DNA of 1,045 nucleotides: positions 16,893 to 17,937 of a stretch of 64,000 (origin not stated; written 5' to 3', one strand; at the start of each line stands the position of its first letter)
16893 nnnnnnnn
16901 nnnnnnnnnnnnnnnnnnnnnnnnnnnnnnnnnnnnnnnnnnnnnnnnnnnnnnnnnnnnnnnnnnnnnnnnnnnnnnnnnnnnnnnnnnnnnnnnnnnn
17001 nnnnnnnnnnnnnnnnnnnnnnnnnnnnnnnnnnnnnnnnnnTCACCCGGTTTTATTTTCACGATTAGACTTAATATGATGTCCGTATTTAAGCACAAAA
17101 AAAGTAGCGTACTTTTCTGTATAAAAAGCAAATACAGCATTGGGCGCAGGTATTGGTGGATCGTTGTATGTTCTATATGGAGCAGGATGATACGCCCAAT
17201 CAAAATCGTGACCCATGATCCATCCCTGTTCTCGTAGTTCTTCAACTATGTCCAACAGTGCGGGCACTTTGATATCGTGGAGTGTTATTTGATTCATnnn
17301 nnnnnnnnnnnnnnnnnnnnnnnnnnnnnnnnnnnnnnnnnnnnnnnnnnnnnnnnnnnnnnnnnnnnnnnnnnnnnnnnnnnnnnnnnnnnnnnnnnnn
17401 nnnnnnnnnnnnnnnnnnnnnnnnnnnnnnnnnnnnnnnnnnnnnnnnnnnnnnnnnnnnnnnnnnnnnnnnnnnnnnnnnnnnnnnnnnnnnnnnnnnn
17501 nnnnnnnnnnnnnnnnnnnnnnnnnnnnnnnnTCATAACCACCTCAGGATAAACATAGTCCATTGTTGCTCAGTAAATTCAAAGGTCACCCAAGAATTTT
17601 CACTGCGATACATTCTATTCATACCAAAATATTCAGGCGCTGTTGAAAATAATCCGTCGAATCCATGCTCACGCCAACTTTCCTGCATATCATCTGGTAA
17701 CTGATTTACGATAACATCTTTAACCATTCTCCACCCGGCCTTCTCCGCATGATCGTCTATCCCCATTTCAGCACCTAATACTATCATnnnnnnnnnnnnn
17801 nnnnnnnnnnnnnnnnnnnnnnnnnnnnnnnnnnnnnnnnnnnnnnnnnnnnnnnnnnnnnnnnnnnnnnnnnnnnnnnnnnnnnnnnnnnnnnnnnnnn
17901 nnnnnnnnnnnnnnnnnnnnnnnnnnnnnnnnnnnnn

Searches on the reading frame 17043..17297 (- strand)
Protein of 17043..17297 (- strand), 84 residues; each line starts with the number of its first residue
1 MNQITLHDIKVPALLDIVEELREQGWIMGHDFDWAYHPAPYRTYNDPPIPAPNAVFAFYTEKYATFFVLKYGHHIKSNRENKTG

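Call 4: search_protein_families(library=pfam, max_evalue=1, proteins=[window:17043-17297:-])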
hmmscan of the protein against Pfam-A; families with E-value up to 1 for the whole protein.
window:17043-17297:- (84 aa): 0 families

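Call 5: search_protein_families(library=phrogs, max_evalue=1, proteins=[window:17043-17297:-])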
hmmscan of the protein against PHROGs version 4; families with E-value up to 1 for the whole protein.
window:17043-17297:- (84 aa): 0 families

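Call 35: predict_structure(alignment_id=A5)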
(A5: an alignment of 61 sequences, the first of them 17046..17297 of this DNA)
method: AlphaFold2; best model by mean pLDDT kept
length: 84 residues; sequences in the alignment: 61
mean_pLDDT: 86.1   pTM: 0.75
mean pLDDT of the five models: 86.1, 86.1, 85.4, 85.2, 85.2
residues with pLDDT >= 90: 57; 70-90: 12; 50-70: 8; < 50: 7
segments of 3 or more residues with pLDDT < 50: 78-84
pLDDT, mean of each block of 10 residues (from residue 1): 93 97 97 93 67 95 96 71 36
secondary structure, 60 per line:
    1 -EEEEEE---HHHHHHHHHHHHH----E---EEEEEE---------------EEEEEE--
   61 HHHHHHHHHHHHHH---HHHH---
elements in order: E2-7 H11-23 E32-37 E53-58 H61-74 H78-81

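Call 109: search_protein_families(library=padloc, proteins=[window:17043-17297:-], max_evalue=0.1)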
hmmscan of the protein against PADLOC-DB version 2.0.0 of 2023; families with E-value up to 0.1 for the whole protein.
window:17043-17297:- (84 aa): 0 families

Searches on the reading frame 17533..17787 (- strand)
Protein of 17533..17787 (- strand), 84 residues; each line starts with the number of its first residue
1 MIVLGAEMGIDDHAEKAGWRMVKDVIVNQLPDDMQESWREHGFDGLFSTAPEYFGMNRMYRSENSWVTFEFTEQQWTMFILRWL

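Call 4: search_protein_families(library=pfam, max_evalue=1, proteins=[window:17533-17787:-])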
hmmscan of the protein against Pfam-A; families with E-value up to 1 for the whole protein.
window:17533-17787:- (84 aa): 0 families

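Call 5: search_protein_families(library=phrogs, max_evalue=1, proteins=[window:17533-17787:-])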
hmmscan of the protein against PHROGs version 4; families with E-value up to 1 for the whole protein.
window:17533-17787:- (84 aa): 0 families

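Call 25: find_homologous_proteins(query=A3, max_evalue=0.01)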
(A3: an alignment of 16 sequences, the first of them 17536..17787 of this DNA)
Query A3 (16 sequences) (84 aa, profile of the alignment): 142 proteins with E <= 0.01 among 610 candidates; the best 120 are listed.
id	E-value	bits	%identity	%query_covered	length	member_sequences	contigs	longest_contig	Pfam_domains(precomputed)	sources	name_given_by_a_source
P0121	7.2e-12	63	38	15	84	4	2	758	-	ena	-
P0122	8.8e-12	63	89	100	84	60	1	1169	-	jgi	jgi:hypothetical protein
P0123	2.2e-11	62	92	100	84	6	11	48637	-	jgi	-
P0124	6.9e-11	60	87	100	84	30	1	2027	-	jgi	-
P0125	8.4e-11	60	77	100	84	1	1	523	-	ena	-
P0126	2.6e-10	58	50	19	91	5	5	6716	-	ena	-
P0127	3.7e-10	58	85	100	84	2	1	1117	-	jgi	-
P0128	1.3e-9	56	38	15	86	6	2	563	-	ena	-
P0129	1.3e-9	56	38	15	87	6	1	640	-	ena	-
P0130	1.9e-9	56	38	15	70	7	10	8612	-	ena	-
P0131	1.1e-8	53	50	19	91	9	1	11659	-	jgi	jgi:hypothetical protein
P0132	1.4e-8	53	50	19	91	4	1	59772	-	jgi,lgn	jgi:hypothetical protein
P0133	2.6e-8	52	28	61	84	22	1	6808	-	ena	-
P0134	3.9e-8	52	38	15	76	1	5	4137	-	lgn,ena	-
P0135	6.2e-8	51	44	19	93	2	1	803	-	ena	-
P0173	3.1e-4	39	43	17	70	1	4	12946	-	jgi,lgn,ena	jgi:hypothetical protein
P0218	1.5e-3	37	47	18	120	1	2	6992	-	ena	-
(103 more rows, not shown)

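Call 59: find_encoding_contigs(protein=P0218, flank=5000, max_places=3)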
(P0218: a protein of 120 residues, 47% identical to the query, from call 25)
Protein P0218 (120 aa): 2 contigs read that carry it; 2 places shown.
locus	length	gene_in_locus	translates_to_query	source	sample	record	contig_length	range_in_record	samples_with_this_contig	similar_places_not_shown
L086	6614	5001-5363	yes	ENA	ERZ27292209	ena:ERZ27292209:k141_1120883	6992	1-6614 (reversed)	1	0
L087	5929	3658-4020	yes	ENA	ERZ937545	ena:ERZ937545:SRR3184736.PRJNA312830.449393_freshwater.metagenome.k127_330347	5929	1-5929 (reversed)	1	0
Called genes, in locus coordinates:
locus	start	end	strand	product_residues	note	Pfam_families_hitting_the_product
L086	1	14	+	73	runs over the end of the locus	PF01176:eIF-1a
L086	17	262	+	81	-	PF23835:DUF7205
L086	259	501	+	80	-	-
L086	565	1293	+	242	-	-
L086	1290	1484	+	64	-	-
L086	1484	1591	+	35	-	-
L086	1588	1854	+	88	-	-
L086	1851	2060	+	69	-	-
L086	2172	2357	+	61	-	PF01192:RNA_pol_Rpb6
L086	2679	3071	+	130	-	PF13392:HNH_3 (weak)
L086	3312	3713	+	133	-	-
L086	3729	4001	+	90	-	-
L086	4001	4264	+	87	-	-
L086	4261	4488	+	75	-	-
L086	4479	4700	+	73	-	-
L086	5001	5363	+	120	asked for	-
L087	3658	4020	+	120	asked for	-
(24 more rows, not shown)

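Call 67: search_dna_similar(query=P0173, collection=phages, mode=protein, max_evalue=0.01, max_rows=25)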
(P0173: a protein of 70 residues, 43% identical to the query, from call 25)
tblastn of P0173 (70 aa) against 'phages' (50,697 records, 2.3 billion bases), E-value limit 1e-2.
No match.

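Call 108: search_protein_families(library=phrogs, proteins=[P0218], max_evalue=0.05)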
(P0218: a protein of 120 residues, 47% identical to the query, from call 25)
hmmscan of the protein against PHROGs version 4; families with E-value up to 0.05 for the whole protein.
P0218 (120 aa): 0 families

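Call 109: search_protein_families(library=padloc, proteins=[window:17533-17787:-], max_evalue=0.1)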
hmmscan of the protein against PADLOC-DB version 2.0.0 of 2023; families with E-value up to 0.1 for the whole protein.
window:17533-17787:- (84 aa): 0 families
